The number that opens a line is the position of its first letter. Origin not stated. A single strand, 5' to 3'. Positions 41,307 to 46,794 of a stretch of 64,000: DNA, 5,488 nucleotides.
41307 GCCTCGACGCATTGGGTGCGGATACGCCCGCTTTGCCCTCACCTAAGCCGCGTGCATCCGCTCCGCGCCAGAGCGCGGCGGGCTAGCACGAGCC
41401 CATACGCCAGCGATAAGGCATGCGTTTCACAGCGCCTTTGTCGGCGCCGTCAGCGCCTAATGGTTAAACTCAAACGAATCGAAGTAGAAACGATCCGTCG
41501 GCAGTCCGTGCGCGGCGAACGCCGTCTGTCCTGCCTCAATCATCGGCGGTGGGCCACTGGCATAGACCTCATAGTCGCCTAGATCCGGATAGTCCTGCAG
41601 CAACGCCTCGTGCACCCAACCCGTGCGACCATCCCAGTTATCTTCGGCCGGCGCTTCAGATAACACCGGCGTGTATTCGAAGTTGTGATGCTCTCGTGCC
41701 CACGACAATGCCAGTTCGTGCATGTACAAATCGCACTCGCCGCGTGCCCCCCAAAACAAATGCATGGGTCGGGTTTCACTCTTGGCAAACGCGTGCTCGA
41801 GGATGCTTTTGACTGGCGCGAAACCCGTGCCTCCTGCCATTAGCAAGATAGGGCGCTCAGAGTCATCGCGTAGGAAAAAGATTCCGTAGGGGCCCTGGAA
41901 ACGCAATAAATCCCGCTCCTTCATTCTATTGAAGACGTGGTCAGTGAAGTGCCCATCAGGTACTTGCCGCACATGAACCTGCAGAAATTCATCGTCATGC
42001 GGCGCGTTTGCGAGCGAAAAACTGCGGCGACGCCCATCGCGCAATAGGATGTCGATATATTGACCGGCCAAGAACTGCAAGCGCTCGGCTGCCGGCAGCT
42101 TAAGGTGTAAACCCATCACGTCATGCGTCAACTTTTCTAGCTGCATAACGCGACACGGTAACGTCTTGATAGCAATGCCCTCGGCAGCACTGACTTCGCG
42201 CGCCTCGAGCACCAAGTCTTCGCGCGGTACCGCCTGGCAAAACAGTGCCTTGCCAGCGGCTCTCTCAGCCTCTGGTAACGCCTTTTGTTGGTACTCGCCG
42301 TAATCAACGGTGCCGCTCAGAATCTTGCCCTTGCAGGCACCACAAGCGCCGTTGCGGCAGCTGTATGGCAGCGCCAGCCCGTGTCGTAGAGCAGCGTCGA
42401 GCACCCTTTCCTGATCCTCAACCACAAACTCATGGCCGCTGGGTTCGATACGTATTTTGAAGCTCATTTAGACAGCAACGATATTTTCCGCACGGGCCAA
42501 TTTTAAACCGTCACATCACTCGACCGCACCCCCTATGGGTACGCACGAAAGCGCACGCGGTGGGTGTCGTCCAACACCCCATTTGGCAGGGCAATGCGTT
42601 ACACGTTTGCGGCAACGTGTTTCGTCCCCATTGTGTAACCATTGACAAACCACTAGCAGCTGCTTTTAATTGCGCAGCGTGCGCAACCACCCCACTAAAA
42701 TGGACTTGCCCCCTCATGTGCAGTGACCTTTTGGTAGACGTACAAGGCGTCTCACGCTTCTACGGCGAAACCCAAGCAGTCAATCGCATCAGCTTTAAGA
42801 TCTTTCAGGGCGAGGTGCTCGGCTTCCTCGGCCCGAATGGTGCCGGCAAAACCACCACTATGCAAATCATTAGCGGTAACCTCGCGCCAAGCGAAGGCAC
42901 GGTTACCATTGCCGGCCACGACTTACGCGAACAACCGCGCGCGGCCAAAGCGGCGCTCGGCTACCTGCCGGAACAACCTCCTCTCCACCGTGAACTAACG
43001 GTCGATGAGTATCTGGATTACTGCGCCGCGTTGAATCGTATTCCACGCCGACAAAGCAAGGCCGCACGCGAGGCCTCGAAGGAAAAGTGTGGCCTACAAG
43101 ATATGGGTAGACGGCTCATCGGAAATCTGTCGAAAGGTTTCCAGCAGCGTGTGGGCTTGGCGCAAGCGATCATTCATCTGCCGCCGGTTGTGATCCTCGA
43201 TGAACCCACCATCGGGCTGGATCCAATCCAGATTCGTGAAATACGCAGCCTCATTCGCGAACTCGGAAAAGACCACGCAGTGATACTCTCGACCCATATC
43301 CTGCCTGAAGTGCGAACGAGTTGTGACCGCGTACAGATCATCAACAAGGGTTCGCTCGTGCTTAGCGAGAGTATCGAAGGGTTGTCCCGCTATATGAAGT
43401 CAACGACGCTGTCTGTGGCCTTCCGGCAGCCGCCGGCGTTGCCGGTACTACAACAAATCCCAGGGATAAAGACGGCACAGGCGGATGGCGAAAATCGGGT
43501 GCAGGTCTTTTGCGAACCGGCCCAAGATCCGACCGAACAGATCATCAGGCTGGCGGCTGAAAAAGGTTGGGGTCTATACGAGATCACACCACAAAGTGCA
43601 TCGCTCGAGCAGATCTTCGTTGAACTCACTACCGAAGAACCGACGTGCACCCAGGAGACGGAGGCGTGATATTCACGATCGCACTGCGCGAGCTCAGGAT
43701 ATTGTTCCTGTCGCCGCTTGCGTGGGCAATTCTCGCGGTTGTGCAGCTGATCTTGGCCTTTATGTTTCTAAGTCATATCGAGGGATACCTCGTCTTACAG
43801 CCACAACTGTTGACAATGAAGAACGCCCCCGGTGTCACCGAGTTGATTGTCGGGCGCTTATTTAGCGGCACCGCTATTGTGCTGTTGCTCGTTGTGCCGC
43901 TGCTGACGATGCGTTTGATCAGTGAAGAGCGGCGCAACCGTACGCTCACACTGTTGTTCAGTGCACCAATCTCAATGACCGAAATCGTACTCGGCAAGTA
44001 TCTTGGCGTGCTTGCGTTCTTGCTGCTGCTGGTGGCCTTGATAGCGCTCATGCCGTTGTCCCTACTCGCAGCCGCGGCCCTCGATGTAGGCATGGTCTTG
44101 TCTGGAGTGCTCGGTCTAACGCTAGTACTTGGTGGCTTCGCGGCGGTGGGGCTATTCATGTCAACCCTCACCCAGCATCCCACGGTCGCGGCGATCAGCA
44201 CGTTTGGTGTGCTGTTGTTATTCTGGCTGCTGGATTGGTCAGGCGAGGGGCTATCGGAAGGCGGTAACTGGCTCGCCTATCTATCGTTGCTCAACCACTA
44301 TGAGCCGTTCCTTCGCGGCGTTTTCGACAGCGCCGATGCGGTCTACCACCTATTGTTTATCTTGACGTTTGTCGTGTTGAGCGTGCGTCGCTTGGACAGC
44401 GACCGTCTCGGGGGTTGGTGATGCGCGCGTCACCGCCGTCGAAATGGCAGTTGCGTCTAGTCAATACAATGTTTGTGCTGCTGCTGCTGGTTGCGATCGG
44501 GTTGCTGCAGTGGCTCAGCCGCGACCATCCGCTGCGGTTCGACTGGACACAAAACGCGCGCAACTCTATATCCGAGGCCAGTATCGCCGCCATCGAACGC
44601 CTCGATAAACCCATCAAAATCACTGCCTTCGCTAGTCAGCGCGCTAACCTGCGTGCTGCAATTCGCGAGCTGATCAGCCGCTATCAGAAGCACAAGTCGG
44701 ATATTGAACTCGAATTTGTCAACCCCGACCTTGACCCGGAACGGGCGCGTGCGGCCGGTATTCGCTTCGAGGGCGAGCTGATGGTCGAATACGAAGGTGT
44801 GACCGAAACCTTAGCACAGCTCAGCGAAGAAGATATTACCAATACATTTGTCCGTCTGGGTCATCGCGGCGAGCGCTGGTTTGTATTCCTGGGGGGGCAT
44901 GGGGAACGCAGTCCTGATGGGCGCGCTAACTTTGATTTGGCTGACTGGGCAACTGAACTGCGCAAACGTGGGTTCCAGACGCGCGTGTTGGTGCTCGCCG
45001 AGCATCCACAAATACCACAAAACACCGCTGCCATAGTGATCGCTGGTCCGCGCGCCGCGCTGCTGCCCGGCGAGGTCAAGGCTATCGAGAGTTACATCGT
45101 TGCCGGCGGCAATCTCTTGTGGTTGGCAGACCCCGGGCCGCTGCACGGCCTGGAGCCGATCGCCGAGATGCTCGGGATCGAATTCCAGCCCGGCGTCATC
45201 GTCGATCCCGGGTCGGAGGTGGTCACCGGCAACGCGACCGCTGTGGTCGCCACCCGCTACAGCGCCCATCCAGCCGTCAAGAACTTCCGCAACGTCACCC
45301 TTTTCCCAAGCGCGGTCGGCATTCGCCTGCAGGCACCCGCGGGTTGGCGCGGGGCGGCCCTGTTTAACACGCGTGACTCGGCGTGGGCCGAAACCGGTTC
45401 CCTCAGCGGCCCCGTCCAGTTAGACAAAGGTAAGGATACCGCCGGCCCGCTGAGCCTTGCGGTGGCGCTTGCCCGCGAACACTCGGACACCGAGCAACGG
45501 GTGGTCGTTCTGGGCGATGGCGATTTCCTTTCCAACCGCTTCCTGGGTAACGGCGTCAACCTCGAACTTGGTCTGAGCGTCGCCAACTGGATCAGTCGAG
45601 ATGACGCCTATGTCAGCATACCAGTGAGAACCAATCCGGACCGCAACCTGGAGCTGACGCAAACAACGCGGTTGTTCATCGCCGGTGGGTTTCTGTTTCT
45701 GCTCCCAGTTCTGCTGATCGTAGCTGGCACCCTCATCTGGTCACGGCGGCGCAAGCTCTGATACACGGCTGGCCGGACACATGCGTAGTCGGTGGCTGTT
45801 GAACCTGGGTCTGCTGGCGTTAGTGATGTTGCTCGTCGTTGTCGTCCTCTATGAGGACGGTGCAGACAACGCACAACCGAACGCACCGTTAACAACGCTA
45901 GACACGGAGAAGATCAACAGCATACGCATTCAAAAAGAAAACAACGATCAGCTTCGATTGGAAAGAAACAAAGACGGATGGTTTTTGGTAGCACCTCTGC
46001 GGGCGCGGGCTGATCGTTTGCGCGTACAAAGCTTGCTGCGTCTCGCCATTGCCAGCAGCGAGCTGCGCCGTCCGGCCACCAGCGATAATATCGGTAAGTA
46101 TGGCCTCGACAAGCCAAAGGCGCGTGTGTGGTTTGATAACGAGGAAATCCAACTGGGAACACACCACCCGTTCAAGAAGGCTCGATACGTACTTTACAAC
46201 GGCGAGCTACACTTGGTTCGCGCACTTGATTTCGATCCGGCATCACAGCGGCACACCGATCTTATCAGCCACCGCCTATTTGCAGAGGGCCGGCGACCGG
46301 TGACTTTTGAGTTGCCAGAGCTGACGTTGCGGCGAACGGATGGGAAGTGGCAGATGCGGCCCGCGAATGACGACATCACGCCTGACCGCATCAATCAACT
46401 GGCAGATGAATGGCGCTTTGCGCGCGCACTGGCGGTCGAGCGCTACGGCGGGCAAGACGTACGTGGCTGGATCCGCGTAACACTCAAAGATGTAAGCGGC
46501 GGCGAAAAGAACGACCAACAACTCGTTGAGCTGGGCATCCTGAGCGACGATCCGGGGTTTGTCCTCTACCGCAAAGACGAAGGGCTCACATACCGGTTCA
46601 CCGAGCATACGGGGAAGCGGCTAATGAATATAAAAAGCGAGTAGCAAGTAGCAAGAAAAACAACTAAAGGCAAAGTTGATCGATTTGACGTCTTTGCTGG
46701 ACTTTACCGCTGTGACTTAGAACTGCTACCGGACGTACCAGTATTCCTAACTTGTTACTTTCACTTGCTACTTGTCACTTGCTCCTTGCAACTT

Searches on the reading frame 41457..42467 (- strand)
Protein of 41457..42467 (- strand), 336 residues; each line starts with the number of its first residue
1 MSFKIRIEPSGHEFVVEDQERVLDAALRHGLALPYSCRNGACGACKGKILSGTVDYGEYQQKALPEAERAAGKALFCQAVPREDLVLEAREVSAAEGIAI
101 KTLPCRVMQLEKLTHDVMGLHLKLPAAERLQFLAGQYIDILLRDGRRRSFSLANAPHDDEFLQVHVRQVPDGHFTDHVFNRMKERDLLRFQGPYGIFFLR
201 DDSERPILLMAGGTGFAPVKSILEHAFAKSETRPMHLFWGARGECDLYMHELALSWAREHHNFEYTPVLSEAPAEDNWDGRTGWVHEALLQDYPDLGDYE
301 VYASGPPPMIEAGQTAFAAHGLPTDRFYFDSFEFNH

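Call 80: search_protein_families(library=pfam, max_evalue=0.00001, proteins=[window:41457-42467:-])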
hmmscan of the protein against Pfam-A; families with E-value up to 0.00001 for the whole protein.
window:41457-42467:- (336 aa): 3 families
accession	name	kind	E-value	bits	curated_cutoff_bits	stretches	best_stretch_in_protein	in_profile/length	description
PF00175.26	NAD_binding_1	-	2.4e-23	83.3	22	1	209-312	1-106/109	Oxidoreductase NAD-binding domain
PF00111.32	Fer2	-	5.9e-19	68.2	21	1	6-81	2-76/77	2Fe-2S iron-sulfur cluster binding domain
PF00970.30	FAD_binding_6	-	5.7e-15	55.9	21.1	1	105-197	2-97/99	Oxidoreductase FAD-binding domain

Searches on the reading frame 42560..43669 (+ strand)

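Call 81: search_protein_families(library=pfam, max_evalue=0.00001, proteins=[window:42560-43669:+])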
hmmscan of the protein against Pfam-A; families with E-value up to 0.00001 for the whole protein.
window:42560-43669:+ (369 aa): 2 families
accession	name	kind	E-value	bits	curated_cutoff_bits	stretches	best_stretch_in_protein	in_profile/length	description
PF00005.33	ABC_tran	-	4.7e-31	108.6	25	1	75-217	2-136/137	ABC transporter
PF13304.12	AAA_21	-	1.2e-11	45.7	27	1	185-247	233-299/304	AAA domain, putative AbiEii toxin, Type IV TA system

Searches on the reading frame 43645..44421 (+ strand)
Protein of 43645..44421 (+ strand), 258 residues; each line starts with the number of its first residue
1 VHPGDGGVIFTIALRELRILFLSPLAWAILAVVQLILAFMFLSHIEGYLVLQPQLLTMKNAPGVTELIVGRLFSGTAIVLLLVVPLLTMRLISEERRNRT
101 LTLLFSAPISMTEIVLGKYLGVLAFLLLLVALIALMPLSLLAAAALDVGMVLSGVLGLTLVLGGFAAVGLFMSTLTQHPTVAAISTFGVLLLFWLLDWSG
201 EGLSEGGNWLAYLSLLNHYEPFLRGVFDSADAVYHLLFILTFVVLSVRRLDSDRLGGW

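Call 81: search_protein_families(library=pfam, max_evalue=0.00001, proteins=[window:43645-44421:+])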
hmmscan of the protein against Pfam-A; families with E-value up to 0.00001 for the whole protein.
window:43645-44421:+ (258 aa): 3 families
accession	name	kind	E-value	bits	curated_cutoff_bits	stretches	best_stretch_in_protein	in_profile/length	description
PF12679.13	ABC2_membrane_2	-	9.8e-12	45.1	27.2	1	11-196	2-199/283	ABC-2 family transporter protein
PF12698.13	ABC2_membrane_3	-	1.3e-08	34.8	31.6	1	70-194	162-283/347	ABC-2 family transporter protein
PF13346.12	ABC2_membrane_5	-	5.6e-06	26.5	25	1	77-189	39-156/205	ABC-2 family transporter protein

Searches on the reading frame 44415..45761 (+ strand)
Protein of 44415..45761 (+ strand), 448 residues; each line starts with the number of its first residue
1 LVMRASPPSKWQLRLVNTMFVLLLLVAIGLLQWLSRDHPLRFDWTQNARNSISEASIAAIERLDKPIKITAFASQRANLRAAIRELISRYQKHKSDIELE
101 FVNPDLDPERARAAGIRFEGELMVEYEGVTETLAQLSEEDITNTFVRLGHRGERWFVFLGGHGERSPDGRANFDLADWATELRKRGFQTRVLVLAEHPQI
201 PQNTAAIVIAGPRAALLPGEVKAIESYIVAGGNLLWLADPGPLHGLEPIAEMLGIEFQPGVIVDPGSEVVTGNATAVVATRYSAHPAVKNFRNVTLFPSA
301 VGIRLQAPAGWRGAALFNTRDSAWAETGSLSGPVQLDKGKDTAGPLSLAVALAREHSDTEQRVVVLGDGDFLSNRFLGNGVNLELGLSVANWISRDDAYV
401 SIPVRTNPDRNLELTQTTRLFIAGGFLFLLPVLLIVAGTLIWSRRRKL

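Call 81: search_protein_families(library=pfam, max_evalue=0.00001, proteins=[window:44415-45761:+])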
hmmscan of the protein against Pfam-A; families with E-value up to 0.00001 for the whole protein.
window:44415-45761:+ (448 aa): 3 families
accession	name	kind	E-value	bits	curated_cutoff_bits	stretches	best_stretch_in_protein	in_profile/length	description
PF09822.16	ABC_transp_aux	-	6.8e-27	94.9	34.7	1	158-387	6-271/288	ABC-type uncharacterized transport system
PF23357.1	DUF7088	-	1.9e-11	44.5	27.8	1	46-116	1-80/105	Domain of unknown function (DUF7088)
PF14258.12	DUF4350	-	2.7e-07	31.4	30.4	1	177-388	11-179/181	Domain of unknown function (DUF4350)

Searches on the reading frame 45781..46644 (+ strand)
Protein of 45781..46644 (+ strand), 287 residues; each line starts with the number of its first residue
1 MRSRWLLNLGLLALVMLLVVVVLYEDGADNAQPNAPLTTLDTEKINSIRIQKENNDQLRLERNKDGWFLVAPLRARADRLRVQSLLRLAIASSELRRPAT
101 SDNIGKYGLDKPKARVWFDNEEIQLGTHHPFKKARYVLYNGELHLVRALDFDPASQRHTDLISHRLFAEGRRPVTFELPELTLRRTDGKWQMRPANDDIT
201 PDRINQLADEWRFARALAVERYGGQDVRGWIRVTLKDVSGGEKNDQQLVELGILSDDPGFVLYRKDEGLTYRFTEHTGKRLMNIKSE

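Call 49: search_protein_families(library=pfam, proteins=[window:45781-46644:+])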
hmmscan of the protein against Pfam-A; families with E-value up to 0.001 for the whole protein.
window:45781-46644:+ (287 aa): 1 family
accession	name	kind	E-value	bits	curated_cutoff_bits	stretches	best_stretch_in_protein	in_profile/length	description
PF14238.11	DUF4340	-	1.9e-12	48.2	25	1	67-211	1-144/183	Domain of unknown function (DUF4340)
